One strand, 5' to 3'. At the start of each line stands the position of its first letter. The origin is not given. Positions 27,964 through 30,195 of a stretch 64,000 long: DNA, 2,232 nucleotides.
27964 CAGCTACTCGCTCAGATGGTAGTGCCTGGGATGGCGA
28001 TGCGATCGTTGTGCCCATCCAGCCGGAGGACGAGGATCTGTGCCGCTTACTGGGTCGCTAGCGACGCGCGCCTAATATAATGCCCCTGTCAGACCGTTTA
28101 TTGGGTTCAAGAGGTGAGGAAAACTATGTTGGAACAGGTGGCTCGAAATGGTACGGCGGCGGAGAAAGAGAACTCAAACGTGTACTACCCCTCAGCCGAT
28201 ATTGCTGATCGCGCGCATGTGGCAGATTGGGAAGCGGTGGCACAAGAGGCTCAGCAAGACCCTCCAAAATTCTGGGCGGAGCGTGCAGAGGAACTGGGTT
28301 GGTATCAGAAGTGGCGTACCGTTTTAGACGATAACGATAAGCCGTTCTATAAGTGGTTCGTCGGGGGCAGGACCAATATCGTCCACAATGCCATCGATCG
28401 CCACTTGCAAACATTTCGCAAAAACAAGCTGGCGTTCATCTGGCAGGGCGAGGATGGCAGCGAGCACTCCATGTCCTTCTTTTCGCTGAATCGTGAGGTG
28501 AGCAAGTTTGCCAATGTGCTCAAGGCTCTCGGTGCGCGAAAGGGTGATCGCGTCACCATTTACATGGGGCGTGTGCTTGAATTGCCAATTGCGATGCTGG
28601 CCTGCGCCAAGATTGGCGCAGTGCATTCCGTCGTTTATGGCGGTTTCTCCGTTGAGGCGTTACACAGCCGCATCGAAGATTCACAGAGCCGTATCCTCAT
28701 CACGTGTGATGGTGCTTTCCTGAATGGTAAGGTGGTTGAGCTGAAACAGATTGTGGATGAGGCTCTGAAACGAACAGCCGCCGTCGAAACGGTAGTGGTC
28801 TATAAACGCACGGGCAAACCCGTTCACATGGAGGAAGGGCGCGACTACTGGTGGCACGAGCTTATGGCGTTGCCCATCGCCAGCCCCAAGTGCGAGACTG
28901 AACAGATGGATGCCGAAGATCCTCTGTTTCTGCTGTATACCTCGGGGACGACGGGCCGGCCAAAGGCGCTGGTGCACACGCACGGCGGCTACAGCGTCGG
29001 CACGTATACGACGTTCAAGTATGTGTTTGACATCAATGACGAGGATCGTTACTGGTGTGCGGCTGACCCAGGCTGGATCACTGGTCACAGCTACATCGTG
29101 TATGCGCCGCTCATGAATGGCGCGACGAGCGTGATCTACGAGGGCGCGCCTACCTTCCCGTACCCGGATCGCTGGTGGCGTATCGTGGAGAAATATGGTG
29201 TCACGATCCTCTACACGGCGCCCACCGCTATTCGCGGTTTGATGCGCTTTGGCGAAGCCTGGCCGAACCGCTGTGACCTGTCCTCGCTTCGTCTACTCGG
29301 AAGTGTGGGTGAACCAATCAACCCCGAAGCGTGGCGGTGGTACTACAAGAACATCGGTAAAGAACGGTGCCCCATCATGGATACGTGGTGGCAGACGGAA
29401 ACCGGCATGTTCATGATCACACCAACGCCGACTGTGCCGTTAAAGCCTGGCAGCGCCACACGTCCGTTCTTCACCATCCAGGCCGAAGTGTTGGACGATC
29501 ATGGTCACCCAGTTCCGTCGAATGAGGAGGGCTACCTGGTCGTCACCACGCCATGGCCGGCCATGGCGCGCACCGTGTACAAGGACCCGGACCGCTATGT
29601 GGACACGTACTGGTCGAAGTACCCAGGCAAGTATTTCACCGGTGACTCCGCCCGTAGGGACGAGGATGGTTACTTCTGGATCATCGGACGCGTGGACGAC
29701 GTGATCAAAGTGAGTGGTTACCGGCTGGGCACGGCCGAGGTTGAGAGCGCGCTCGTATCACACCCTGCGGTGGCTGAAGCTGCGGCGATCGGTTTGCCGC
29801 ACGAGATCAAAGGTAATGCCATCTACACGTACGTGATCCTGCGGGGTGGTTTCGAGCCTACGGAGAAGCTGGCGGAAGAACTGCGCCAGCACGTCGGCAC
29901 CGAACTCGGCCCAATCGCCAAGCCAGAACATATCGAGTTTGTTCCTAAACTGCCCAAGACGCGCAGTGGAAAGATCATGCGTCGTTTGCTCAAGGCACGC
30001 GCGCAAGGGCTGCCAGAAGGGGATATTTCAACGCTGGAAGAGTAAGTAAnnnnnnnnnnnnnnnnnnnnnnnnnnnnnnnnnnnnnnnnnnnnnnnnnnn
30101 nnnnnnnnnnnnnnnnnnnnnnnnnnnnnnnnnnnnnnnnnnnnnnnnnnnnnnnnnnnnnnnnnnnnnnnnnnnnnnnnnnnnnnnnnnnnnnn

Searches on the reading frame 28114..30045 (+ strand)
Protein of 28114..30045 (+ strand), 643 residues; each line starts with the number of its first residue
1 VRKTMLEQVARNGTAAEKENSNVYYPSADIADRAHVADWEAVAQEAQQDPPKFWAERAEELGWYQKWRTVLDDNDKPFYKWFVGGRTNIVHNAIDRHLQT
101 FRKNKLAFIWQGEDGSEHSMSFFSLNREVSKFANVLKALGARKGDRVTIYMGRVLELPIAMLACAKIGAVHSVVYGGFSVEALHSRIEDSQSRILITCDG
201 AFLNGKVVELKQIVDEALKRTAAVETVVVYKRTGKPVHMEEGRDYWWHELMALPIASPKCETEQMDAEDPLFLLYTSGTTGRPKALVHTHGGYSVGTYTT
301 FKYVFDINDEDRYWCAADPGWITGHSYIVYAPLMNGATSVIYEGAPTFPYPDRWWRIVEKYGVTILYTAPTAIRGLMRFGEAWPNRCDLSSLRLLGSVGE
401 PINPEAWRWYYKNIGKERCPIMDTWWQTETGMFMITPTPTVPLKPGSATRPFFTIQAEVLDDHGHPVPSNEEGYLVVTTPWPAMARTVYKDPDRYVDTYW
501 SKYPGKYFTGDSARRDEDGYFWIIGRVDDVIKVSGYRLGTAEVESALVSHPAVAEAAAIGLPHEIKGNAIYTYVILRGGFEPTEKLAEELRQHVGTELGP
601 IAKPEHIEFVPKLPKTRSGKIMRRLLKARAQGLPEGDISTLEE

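Call 65: search_protein_families(library=ncbifam, proteins=[window:28114-30045:+], max_evalue=0.00001)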
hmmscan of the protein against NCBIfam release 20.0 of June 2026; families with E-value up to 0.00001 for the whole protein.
window:28114-30045:+ (643 aa): 95 families (the best 25 are shown)
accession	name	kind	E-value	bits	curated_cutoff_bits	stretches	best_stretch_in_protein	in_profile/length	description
NF001208.0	PRK00174.1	subfamily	8.2e-290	962.7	657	1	18-643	6-634/649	acetate--CoA ligase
TIGR02188.1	Ac_CoA_lig_AcsA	equivalog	1.7e-278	925.1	724.95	1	36-643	4-619/629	acetate--CoA ligase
NF007815.0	PRK10524.1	equivalog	1e-179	599.1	955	1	39-643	4-616/629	propionate--CoA ligase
NF003313.0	PRK04319.1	equivalog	1.8e-174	581.2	729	1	79-642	35-573/574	acetate--CoA ligase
TIGR02316.1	propion_prpE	equivalog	5.2e-166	553.9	827.4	1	39-642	3-614/628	propionate--CoA ligase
NF002937.0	PRK03584.1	subfamily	9e-110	367.8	639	1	23-623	22-618/657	acetoacetate--CoA ligase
NF047394.1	AcylCoAsynMbcS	equivalog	8.3e-91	305.2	850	1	88-629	13-519/525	acyl-CoA synthetase MbcS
TIGR01217.1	ac_ac_CoA_syn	equivalog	3.2e-83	280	520.9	1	36-632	34-626/652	acetoacetate--CoA ligase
NF004837.0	PRK06187.1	subfamily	5.1e-73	246.1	476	1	98-631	17-523/531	long-chain-fatty-acid--CoA ligase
TIGR02262.1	benz_CoA_lig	subfamily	2.5e-63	214.5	375.25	1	87-627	3-506/508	benzoate-CoA ligase family protein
NF006182.0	PRK08316.1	subfamily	4.7e-58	196.9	663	1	88-631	11-518/523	fatty acyl-CoA synthetase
NF005714.0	PRK07529.1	subfamily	5.6e-55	186.8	632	1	108-630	51-576/640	acyl-CoA synthetase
NF006181.0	PRK08314.1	subfamily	5.6e-53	180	705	1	118-630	48-554/563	long-chain-fatty-acid--CoA ligase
TIGR03098.1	ligase_PEP_1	hypoth_equivalog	2.5e-52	178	592.35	1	117-628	23-516/517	acyl-CoA ligase (AMP-forming), exosortase A system-associated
NF005947.1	PRK08008.1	equivalog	7.1e-51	173.4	651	1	100-627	18-518/518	crotonobetaine/carnitine-CoA ligase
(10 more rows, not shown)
